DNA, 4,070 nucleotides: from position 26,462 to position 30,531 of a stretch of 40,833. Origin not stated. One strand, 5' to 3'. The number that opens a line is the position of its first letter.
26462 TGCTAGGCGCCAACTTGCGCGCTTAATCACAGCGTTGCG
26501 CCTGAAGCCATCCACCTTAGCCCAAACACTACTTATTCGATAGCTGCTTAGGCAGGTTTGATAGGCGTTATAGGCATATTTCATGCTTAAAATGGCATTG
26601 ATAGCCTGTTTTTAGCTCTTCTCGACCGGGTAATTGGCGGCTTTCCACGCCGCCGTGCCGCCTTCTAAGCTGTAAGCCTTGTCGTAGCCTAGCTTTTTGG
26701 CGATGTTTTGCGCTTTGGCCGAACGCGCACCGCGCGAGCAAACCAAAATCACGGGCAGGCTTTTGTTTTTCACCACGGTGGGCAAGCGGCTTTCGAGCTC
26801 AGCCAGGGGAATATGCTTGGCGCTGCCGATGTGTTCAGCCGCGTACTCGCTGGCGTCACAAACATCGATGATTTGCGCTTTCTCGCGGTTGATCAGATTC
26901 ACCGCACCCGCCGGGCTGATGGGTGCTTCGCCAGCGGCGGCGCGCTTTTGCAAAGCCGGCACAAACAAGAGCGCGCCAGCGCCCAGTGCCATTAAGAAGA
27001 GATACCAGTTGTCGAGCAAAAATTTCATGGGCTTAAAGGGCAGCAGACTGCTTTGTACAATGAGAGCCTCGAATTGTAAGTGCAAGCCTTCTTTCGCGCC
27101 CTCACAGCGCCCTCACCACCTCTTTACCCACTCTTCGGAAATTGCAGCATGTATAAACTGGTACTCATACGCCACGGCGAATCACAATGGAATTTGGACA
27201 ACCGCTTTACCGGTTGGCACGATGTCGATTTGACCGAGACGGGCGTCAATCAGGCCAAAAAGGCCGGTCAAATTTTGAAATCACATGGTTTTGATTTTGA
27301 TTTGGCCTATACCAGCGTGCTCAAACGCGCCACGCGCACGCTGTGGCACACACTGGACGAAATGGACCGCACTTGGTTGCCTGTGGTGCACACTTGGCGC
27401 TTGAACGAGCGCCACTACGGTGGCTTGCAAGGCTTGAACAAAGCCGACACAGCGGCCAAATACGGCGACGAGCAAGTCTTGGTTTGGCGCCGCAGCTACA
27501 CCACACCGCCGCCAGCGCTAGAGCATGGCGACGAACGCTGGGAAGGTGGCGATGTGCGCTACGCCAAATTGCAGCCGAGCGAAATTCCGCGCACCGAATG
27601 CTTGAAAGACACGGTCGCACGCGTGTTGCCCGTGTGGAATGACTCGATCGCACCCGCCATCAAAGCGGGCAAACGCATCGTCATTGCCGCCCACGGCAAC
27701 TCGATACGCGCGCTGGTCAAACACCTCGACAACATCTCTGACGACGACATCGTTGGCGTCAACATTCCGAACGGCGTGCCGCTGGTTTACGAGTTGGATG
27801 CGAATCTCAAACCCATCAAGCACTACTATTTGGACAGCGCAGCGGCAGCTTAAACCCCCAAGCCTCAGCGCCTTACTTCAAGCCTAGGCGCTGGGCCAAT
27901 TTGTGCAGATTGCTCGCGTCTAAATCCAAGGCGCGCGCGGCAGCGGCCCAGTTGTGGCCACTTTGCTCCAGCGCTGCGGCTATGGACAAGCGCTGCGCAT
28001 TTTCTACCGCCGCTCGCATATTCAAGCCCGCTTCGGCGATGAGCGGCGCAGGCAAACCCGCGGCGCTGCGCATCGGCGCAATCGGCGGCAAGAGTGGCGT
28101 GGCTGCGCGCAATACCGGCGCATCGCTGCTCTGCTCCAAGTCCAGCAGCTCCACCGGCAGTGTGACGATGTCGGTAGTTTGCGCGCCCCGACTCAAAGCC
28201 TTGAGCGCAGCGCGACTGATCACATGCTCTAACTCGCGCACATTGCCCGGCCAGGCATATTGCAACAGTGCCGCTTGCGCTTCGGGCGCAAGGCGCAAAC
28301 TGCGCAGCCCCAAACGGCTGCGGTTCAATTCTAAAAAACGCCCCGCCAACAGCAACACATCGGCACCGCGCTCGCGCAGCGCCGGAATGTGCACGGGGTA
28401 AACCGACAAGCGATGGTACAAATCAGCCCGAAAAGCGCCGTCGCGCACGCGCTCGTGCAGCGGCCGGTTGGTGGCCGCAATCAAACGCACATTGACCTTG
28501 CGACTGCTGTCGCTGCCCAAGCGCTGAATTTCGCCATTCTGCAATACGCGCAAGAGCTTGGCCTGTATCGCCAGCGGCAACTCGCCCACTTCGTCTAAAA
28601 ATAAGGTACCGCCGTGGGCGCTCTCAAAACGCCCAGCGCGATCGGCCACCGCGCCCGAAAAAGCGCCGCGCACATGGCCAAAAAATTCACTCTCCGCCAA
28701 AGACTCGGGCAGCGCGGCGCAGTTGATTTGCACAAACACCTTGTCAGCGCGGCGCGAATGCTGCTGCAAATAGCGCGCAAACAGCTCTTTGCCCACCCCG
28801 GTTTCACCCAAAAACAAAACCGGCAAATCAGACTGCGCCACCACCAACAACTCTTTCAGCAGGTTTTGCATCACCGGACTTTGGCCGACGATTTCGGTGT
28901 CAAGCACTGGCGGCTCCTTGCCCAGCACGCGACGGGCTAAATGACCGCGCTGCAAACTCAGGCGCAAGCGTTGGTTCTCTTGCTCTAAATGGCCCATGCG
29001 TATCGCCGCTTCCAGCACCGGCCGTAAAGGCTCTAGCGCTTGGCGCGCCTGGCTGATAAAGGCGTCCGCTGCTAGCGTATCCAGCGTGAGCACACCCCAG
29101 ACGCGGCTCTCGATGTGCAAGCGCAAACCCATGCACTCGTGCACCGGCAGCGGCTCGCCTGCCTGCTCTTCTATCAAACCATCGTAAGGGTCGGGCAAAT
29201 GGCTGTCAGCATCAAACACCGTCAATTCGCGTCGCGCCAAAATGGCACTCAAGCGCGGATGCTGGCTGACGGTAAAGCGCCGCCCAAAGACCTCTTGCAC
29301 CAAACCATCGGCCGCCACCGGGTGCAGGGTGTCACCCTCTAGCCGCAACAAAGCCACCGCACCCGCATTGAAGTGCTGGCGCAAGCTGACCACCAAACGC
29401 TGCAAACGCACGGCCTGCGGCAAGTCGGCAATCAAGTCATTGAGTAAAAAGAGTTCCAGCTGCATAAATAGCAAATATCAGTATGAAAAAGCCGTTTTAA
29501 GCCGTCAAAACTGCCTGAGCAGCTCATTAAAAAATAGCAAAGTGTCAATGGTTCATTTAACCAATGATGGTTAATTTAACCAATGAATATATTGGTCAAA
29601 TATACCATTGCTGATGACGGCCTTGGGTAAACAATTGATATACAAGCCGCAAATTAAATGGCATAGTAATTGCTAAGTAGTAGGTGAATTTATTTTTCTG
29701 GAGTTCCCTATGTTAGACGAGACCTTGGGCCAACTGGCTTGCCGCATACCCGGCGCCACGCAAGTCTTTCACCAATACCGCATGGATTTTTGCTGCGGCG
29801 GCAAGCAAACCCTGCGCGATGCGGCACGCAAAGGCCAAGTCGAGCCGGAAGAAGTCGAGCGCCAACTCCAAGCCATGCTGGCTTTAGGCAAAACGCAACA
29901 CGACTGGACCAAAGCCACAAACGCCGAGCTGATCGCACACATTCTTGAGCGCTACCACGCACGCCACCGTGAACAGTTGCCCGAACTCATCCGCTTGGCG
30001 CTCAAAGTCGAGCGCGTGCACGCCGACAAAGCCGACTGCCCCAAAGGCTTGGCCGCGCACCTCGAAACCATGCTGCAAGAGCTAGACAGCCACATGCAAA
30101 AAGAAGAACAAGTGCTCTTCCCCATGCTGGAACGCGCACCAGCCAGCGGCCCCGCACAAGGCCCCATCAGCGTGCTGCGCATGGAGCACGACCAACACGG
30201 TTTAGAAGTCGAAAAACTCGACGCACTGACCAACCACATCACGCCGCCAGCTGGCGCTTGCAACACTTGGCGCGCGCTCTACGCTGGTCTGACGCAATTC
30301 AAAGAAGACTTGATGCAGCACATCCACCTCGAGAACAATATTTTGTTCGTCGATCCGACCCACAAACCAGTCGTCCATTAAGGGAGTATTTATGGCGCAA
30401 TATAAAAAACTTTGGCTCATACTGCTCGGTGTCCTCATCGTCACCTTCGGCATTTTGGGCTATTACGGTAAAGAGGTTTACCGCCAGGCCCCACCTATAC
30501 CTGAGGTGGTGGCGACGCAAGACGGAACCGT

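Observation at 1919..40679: Nine copies of an unannotated intergenic repeat family with a 25-nt asymmetric core (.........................)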

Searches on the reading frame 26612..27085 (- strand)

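Call 24: search_protein_families(library=pfam, proteins=[window:26612-27085:-])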
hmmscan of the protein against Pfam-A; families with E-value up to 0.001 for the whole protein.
window:26612-27085:- (157 aa): 1 family
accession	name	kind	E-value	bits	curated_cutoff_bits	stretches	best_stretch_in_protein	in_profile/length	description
PF00581.25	Rhodanese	-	8.9e-18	65.1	22.2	1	61-150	5-102/102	Rhodanese-like domain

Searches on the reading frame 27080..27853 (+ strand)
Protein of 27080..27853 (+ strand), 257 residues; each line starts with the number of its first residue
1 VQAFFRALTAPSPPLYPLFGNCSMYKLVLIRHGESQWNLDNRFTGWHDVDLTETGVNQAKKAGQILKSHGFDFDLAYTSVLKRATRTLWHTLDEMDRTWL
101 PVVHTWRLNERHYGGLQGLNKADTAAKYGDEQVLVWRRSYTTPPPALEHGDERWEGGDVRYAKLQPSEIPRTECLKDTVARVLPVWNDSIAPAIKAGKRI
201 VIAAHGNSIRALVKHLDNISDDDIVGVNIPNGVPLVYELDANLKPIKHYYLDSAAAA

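Call 24: search_protein_families(library=pfam, proteins=[window:27080-27853:+])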
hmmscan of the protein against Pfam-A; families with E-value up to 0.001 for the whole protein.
window:27080-27853:+ (257 aa): 1 family
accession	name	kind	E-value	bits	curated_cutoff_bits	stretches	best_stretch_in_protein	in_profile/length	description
PF00300.27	His_Phos_1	-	5.3e-37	127.8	21.7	1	27-239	1-181/194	Histidine phosphatase superfamily (branch 1)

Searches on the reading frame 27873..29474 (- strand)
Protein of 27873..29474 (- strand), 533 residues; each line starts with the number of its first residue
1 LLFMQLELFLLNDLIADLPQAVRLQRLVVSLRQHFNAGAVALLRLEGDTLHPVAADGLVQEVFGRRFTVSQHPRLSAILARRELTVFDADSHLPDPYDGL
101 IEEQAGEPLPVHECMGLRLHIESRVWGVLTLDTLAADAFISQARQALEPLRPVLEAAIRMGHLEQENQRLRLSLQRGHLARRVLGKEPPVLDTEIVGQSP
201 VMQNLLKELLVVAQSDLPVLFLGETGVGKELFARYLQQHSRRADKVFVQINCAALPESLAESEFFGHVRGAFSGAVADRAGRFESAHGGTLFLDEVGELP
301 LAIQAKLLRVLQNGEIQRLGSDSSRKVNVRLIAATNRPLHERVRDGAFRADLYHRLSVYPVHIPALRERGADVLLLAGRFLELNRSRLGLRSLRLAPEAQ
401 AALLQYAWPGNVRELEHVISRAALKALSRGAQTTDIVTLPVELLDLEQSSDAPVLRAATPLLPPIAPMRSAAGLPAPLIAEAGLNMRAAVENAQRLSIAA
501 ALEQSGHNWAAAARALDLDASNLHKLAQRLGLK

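Call 24: search_protein_families(library=pfam, proteins=[window:27873-29474:-])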
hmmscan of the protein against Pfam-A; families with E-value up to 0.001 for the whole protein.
window:27873-29474:- (533 aa): 8 families
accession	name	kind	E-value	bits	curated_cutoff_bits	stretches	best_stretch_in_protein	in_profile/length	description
PF00158.32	Sigma54_activat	-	4.3e-67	225.4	20.2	1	195-361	1-167/168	Sigma-54 interaction domain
PF14532.12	Sigma54_activ_2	-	2.5e-25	89.8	25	1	196-366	1-138/138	Sigma-54 interaction domain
PF25601.1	AAA_lid_14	-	5.5e-17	61.8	27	1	367-450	1-81/87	AAA+ ATPase lid domain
PF07728.20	AAA_5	-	8.3e-10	39.2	22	1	218-339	1-125/139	AAA domain (dynein-related subfamily)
PF01590.32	GAF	-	1.5e-06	29.2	22.4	1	24-148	6-123/133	GAF domain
PF00004.35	AAA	-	2.5e-05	25.2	21.2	1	219-338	1-111/131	ATPase family associated with various cellular activities (AAA)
PF01078.27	Mg_chelatase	-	5.4e-05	23.1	20.3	0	275-336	94-157/207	Magnesium chelatase, subunit ChlI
PF07724.20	AAA_2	-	0.00057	20.4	27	1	219-336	6-124/166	AAA domain (Cdc48 subfamily)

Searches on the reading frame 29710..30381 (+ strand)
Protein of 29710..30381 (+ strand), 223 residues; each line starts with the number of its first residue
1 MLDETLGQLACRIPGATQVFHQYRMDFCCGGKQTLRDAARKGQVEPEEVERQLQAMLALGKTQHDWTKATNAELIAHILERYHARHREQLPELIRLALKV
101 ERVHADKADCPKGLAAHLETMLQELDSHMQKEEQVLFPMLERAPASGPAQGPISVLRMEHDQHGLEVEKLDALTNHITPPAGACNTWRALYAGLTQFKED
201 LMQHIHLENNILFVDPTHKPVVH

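Call 24: search_protein_families(library=pfam, proteins=[window:29710-30381:+])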
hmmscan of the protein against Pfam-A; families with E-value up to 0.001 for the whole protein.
window:29710-30381:+ (223 aa): 2 families
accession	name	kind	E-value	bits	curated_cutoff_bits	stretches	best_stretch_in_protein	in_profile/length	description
PF01814.28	Hemerythrin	-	5.1e-25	88.8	25.3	1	75-213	2-124/127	Hemerythrin HHE cation binding domain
PF04405.19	ScdA_N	-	1.7e-20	72.8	32.5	1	3-55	2-54/56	Domain of Unknown function (DUF542)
